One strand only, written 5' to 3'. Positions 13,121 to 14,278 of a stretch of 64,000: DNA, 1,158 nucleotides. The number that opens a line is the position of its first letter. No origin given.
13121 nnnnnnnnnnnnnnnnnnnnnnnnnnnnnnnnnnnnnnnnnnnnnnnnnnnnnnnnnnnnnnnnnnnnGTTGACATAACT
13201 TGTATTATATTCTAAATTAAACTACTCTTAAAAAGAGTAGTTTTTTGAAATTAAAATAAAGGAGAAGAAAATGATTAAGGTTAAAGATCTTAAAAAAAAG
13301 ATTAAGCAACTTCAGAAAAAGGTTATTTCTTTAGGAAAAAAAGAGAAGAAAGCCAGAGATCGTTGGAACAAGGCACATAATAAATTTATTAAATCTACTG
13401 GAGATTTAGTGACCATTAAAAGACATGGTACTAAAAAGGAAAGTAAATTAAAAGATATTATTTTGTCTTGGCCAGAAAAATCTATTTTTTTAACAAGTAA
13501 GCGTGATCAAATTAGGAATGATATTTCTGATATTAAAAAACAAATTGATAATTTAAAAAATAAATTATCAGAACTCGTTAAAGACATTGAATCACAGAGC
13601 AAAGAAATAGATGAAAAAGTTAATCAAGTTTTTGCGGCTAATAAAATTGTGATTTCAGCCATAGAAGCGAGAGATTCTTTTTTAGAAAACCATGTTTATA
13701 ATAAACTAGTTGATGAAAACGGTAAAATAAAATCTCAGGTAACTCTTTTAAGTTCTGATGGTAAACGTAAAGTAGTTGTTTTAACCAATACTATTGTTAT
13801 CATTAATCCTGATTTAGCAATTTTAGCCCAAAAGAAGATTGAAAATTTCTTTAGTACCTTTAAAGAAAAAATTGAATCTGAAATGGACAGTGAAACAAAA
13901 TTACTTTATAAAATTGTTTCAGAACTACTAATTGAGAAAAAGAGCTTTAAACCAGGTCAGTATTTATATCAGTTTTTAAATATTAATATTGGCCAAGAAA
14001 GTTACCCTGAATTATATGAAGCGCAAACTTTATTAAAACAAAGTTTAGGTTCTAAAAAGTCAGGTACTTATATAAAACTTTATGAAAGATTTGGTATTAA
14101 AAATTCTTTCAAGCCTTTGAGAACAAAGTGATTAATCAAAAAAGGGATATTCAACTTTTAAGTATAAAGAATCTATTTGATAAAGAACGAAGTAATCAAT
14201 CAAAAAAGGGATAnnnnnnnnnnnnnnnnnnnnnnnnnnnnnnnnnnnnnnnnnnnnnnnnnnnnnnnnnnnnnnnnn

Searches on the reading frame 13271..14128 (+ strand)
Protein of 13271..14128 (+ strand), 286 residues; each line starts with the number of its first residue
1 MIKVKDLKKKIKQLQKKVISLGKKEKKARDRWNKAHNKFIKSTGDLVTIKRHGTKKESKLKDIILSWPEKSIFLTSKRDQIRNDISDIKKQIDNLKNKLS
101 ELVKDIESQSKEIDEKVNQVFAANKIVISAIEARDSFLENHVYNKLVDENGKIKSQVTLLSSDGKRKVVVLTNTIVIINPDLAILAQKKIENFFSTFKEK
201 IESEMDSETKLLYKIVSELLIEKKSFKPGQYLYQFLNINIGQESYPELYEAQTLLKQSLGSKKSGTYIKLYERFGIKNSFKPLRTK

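Call 3: search_protein_families(library=pfam, proteins=[window:13271-14128:+], max_evalue=1)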
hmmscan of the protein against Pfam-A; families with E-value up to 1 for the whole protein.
window:13271-14128:+ (286 aa): 37 families (the best 25 are shown)
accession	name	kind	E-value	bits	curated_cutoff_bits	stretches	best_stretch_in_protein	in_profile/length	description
PF14282.11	FlxA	-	0.0027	18.2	26.3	1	77-112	11-45/101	FlxA-like protein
PF07926.17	TPR_MLP1_2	-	0.003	18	36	1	75-132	70-127/129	TPR/MLP1/MLP2-like protein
PF06103.16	DUF948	-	0.03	14.9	37.2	1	79-120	36-77/89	Bacterial protein of unknown function (DUF948)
PF01813.22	ATP-synt_D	-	0.031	14.6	25.7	1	74-117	19-61/196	ATP synthase subunit D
PF16526.10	CLZ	-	0.036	14.9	26.7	1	77-119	25-67/71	C-terminal leucine zipper domain of cyclic nucleotide-gated channels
PF05531.17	NPV_P10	-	0.05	14.5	29.8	1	80-121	8-48/75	Nucleopolyhedrovirus P10 protein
PF02646.22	RmuC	-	0.052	13.1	26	1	76-123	219-266/291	RmuC family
PF03954.19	Lectin_N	-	0.058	13.7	28.3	1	74-137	55-118/140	Hepatic lectin, N-terminal domain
PF11839.13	Alanine_zipper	-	0.069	13.9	23.1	0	3-37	2-36/69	Alanine-zipper, major outer membrane lipoprotein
PF20993.2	CENPH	-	0.074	13.6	27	1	76-121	105-150/175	CENPH protein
PF09375.15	Peptidase_M75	-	0.083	12.9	23.5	0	82-156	204-275/288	Imelysin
PF10211.14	Ax_dynein_light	-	0.094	13.2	26.4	1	76-136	119-179/187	Axonemal dynein light chain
PF04513.17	Baculo_PEP_C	-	0.11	13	38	1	82-132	30-80/140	Baculovirus polyhedron envelope protein, PEP, C terminus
PF04728.18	LPP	-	0.12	13.2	29.1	0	79-109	3-33/53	Lipoprotein leucine-zipper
PF16535.10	T3SSipB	-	0.13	13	31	0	3-26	75-100/155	Type III cell invasion protein SipB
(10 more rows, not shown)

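Call 7: search_protein_families(library=padloc, proteins=[window:13271-14128:+], max_evalue=0.1)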
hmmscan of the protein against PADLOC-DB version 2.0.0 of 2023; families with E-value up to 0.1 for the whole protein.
window:13271-14128:+ (286 aa): 9 families
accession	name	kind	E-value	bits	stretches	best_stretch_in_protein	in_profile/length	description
PDLC00515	JetC1|JetC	-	0.00068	15.7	1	3-125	764-882/1212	DUF3584 domain; MukB-like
PDLC02750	PbeC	-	0.0011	15.6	1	6-158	353-504/629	PbeC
PDLC03865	LmuB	-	0.0017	14.6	1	5-226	576-802/1007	-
PDLC00507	JetC1|JetC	-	0.0027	14.1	1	3-160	755-914/1215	DUF3584 domain; MukB-like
PDLC00518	JetC1|JetC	-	0.017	10.9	1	5-115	358-803/1112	DUF3584 domain; MukB-like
PDLC00025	DruG2|DruG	-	0.018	11.6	1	5-167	310-472/704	Unknown function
PDLC04440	PDC-M13B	-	0.023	12.8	0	112-153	11-51/81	-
PDLC00517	JetC1|JetC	-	0.03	10.6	1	4-200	646-839/1119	DUF3584 domain; MukB-like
PDLC01177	CorA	-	0.071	11.3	1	81-145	12-76/117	CorA-like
